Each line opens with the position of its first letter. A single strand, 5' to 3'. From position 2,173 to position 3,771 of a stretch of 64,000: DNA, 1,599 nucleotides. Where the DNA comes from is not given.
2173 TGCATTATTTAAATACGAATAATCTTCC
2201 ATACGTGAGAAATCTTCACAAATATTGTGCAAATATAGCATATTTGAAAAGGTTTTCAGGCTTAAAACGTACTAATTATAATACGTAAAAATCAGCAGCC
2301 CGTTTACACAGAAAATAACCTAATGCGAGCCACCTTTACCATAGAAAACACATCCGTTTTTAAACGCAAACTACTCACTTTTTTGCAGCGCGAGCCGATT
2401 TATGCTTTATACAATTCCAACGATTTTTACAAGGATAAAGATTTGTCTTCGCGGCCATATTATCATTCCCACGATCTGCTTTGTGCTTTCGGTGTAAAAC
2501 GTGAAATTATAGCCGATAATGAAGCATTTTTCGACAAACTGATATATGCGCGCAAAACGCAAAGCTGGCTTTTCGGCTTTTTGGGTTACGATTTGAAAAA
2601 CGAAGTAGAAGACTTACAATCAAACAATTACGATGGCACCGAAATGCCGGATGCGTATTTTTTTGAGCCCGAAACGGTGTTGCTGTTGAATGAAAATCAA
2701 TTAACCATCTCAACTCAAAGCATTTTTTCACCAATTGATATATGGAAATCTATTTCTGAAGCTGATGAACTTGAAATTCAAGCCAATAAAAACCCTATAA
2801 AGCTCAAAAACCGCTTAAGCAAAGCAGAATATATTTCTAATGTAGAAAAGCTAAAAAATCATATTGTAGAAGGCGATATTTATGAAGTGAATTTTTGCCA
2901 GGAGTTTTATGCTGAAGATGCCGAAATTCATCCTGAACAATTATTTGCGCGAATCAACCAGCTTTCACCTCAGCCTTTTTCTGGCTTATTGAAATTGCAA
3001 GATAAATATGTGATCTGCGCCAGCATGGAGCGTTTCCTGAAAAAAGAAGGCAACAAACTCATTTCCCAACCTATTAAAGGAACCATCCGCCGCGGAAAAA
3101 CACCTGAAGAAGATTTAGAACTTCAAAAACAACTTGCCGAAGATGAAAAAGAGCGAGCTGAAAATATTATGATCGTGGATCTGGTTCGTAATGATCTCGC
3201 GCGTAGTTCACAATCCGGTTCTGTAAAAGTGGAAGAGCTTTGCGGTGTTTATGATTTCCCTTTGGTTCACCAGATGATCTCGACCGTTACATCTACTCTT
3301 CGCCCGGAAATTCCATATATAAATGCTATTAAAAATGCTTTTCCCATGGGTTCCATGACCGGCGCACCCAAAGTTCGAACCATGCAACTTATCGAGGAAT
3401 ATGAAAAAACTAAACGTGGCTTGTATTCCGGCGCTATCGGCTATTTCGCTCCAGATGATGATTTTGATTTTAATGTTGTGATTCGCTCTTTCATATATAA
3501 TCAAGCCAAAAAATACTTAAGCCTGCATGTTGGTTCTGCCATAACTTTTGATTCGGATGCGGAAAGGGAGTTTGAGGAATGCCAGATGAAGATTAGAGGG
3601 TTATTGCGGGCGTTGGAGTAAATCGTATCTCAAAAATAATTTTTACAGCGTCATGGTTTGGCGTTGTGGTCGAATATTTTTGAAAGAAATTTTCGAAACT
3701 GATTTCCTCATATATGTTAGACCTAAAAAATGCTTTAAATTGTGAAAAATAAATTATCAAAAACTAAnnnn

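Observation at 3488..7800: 4.2-kb AT-rich defence islet inserted at the 3' end of pabB, bracketed by a 131-bp imperfect direct repeat of the pabB terminus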

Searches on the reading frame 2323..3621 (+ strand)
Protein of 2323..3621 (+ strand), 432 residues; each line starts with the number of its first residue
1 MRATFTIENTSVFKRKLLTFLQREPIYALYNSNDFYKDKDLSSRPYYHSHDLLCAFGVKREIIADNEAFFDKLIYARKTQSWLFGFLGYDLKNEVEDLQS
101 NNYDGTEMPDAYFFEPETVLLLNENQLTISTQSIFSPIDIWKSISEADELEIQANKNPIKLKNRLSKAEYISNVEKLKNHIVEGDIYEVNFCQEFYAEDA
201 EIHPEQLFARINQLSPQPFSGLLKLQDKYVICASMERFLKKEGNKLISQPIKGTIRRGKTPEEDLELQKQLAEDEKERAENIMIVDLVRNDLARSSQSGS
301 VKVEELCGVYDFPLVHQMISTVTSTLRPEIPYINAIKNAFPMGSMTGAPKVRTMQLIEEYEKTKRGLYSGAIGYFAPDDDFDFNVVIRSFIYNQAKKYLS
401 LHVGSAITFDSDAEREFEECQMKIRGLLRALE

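Call 8: search_protein_families(library=pfam, proteins=[window:2323-3621:+], max_evalue=0.01)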
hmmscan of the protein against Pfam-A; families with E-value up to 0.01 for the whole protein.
window:2323-3621:+ (432 aa): 2 families
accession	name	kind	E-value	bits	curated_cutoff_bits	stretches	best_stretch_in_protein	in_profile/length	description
PF00425.24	Chorismate_bind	-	1.2e-83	281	27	1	167-423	2-257/257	chorismate binding enzyme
PF04715.19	Anth_synt_I_N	-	4e-07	30.8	23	1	83-124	92-133/140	Anthranilate synthase component I, N terminal region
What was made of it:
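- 2323..3621 (+): pabB (aminodeoxychorismate synthase component I-like, 432 aa), intact. Chorismate_bind 1.2e-83 and Anth_synt_I_N (call 8).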

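Call 10: find_related_loci(query=window:2323-3621:+, collection=genome_contigs, flank=10000)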
Query window:2323-3621:+ (432 aa) in genome_contigs; peptide patterns used: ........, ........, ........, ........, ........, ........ (x = any residue, [..] = any of these).
599 stretches matched a pattern (row limit reached: there are more); 494 encode a relative of the query (tblastn E <= 1e-3); the best 80 are kept; 80 distinct loci.
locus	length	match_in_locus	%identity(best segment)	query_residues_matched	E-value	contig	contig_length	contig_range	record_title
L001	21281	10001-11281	51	11-432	1e-140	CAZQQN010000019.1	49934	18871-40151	MAG TPA_asm: uncultured Sphingobacteriales bacterium isolate SRP185896_co2_125 genome assembly, contig: NODE_195_length_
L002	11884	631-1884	51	2-431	6e-136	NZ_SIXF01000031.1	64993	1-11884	Pedobacter kyonggii strain K-4-11-1 contig31, whole genome shotgun sequence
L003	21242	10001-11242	50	6-431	3e-135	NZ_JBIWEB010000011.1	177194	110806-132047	Pedobacter suwonensis strain NPDC097117 NPDC097117_222_G7.ctg-0011, whole genome shotgun sequence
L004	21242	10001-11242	51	6-431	2e-135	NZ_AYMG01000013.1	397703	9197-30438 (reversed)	Pedobacter jeongneungensis strain H1ai Contig13, whole genome shotgun sequence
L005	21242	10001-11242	51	6-431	4e-135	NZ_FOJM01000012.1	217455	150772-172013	Pedobacter suwonensis strain DSM 18130, whole genome shotgun sequence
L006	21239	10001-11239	51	8-432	8e-135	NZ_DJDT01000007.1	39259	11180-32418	MAG: Pedobacter sp. UBA5917 UBA5917_contig_1888, whole genome shotgun sequence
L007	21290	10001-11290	51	4-432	3e-134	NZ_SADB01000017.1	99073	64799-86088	Ancylomarina sp. 16SWW S1-10-2 scaffold_16, whole genome shotgun sequence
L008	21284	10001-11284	50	5-431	7e-134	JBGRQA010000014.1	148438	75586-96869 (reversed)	MAG: Marinifilaceae bacterium isolate MAG7-MS28 MAG_Ocu_7_all_MS28_21, whole genome shotgun sequence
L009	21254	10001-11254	50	2-431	6e-134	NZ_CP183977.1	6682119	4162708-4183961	Pedobacter sp. R-06 chromosome, complete genome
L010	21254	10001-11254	50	2-431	2e-133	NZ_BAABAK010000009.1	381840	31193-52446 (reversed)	Pedobacter ginsengiterrae strain JCM 17338 sequence09, whole genome shotgun sequence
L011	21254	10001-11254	49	2-431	3e-133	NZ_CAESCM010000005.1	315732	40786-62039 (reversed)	Pedobacter ghigonis strain Marseille-Q2390, whole genome shotgun sequence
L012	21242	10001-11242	50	6-431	2e-133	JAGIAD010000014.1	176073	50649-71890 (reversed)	MAG: Sphingobacteriaceae bacterium isolate BIN13 scaffold14_cov0, whole genome shotgun sequence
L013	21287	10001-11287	51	1-427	4e-133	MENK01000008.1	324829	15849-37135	MAG: Bacteroidetes bacterium GWB2_32_14 gwb2_scaffold_2, whole genome shotgun sequence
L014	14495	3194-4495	49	1-431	9e-133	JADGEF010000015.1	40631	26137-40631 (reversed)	MAG: Marinifilaceae bacterium isolate BB29 NODE_863_length_40631_cov_24.486603, whole genome shotgun sequence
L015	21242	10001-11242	49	6-431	6e-133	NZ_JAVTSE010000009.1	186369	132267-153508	Pedobacter frigidisoli strain MADA_3128 contig_0009, whole genome shotgun sequence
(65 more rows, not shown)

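Call 12: find_encoding_contigs(protein=window:2323-3621:+, flank=10000, max_places=10)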
Protein window:2323-3621:+ (432 aa): 1 contig read that carries it; 1 place shown.
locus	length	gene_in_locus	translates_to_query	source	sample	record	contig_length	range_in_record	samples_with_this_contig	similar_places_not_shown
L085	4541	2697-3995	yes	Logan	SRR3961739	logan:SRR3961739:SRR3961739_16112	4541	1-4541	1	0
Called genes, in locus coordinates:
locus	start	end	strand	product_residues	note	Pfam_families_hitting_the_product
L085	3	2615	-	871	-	?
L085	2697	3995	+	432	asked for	PF04715: (weak), PF00425:Chorismate_bind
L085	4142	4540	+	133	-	?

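Call 17: find_related_loci(query=window:2323-3621:+, collection=metagenome_contigs, flank=10000)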
Query window:2323-3621:+ (432 aa) in metagenome_contigs; peptide patterns used: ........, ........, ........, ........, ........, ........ (x = any residue, [..] = any of these).
554 stretches matched a pattern; 423 encode a relative of the query (tblastn E <= 1e-3); the best 80 are kept; 80 distinct loci.
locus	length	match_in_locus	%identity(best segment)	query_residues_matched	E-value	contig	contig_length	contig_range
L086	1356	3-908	90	131-432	0e+0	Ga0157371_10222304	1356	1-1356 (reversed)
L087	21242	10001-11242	51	6-431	4e-138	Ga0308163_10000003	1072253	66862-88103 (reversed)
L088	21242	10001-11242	51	6-431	3e-137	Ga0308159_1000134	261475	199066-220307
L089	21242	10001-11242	51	6-431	3e-136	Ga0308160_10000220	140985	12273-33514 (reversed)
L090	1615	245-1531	49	3-431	2e-146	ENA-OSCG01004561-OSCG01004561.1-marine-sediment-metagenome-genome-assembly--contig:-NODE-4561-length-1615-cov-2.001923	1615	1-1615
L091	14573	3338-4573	51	8-431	8e-135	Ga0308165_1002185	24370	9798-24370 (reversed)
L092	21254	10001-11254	49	2-431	1e-134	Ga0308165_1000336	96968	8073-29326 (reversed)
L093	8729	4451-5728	50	7-431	2e-134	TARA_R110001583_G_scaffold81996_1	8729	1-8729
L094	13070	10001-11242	50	6-431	3e-134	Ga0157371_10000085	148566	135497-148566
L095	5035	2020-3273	50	2-431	5e-135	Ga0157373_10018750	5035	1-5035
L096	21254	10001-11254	50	2-431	3e-133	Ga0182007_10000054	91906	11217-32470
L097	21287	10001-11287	51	1-427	3e-133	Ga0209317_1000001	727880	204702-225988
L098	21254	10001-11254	49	2-431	2e-133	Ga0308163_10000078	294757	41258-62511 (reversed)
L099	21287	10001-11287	51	1-427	3e-133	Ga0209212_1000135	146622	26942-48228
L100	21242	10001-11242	49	6-431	7e-133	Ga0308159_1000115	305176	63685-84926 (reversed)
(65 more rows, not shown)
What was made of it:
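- Tried and rejected: The best GTDB hit was 51% identical, and there was one 90% metagenome fragment, L086 (calls 10, 17).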

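Call 38: find_homologous_proteins(query=window:2323-3621:+, max_evalue=1e-100)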
Query window:2323-3621:+ (432 aa): 7293 proteins with E <= 1e-100 among 8000 candidates; the best 120 are listed.
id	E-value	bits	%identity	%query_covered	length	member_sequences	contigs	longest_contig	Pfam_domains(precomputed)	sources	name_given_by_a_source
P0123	3.2e-287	970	100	100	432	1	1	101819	PF04715.20,PF00425.25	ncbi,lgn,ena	-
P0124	3.7e-256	867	88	100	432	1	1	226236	PF04715.20,PF00425.25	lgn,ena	-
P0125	1.4e-252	856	88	100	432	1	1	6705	PF00425.25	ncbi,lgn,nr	ncbi:MAG: anthranilate synthase component I family protein [Flavobacterium sp.]|nr:MAG: anthranilate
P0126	4.6e-247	837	80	100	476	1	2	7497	PF04715.20,PF00425.25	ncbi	ncbi:MAG: anthranilate synthase component I family protein [Bacteroidia bacterium]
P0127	1.0e-158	547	55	100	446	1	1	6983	PF00425.25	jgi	jgi:para-aminobenzoate synthetase component 1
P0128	8.0e-155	534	56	100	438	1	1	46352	PF04715.20,PF00425.25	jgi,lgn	-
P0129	1.7e-154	533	53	100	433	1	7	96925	PF04715.20,PF00425.25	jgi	jgi:para-aminobenzoate synthetase component I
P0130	2.4e-152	526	57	99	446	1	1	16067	PF04715.20,PF00425.25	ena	-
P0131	6.9e-152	524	54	98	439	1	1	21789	PF04715.20,PF00425.25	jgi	jgi:para-aminobenzoate synthetase component 1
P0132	1.1e-150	520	56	98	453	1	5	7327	PF04715.20,PF00425.25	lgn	-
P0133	1.6e-150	520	56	98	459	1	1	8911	PF04715.20,PF00425.25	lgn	-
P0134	6.3e-150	518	55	99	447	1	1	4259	PF04715.20,PF00425.25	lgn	-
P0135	3.8e-148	512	53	99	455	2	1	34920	PF04715.20,PF00425.25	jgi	-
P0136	6.7e-148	511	54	97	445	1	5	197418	PF04715.20,PF00425.25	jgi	jgi:para-aminobenzoate synthetase component I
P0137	9.2e-148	510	54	99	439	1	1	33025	PF04715.20,PF00425.25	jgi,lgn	jgi:para-aminobenzoate synthetase component 1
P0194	2.7e-131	456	50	99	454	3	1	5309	PF04715.20,PF00425.25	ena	-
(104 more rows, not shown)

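Call 40: find_encoding_contigs(protein=P0125, flank=8000, max_places=3)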
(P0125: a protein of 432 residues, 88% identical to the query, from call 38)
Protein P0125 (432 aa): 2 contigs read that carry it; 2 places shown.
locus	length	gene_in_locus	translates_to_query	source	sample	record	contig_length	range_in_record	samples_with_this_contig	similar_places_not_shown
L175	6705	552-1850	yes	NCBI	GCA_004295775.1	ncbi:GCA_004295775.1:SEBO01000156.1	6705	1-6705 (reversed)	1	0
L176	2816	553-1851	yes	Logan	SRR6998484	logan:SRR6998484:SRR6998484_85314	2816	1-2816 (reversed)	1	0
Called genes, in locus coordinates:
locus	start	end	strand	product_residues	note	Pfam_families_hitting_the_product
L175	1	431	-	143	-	PF16078:2-oxogl_dehyd_N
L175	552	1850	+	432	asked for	PF00425:Chorismate_bind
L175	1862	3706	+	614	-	PF03235:GmrSD_N, PF07510:GmrSD_C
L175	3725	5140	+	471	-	PF13280:WYL, PF25583:WCX (weak), PF02151:UVR (weak)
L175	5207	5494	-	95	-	PF04977:DivIC (weak)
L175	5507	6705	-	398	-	PF03952:Enolase_N, PF00113:Enolase_C, PF13378:MR_MLE_C (weak), PF07476:MAAL_C (weak)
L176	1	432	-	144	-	?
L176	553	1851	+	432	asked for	PF00425:Chorismate_bind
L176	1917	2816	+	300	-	?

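Call 41: find_encoding_contigs(protein=P0126, flank=8000, max_places=3)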
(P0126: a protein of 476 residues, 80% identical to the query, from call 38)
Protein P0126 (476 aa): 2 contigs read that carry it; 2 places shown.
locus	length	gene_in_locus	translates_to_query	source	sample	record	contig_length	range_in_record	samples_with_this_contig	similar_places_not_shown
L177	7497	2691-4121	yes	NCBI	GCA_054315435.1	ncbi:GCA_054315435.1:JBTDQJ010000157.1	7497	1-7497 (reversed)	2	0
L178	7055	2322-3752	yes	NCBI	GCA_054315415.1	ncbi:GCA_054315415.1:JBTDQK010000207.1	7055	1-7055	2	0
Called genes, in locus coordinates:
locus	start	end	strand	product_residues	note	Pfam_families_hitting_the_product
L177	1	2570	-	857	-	PF16078:2-oxogl_dehyd_N, PF00676:E1_dh, PF02779:Transket_pyr, PF16870:OxoGdeHyase_C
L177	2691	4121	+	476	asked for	PF04715: (weak), PF00425:Chorismate_bind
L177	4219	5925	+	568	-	-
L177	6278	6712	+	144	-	-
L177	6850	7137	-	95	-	PF04977:DivIC (weak)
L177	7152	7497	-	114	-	PF00113:Enolase_C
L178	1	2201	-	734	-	PF16078:2-oxogl_dehyd_N, PF00676:E1_dh, PF02779:Transket_pyr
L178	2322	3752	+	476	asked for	PF04715: (weak), PF00425:Chorismate_bind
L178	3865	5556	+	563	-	-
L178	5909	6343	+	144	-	-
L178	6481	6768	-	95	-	PF04977:DivIC (weak)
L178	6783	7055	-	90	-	PF00113:Enolase_C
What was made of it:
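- L177 and L178, from two separate MAG assemblies, show the same architecture (call 41).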

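Call 58: search_protein_families(library=pfam, proteins=[L177:4219-5925:+, L177:6278-6712:+], max_evalue=0.001)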
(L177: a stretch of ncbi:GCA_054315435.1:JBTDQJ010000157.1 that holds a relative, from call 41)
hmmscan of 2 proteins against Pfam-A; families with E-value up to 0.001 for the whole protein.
L177:4219-5925:+ (568 aa): 4 families
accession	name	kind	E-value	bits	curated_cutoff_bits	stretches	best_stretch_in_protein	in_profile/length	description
PF01030.30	Recep_L_domain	-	8.7e-27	93.9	21.8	2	44-97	1-58/112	Receptor L domain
PF18962.6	Por_Secre_tail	-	1.5e-12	48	27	1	500-562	1-72/75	Secretion system C-terminal sorting domain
PF23952.1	LRR_EndoS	-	1.2e-07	32.4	27.9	0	29-118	5-87/116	Endo-beta-N-acetylglucosaminidase EndoS LRR domain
PF13306.12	LRR_5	-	4e-05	23.9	27.7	0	174-285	10-115/127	BspA type Leucine rich repeat region (6 copies)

L177:6278-6712:+ (144 aa): 0 families
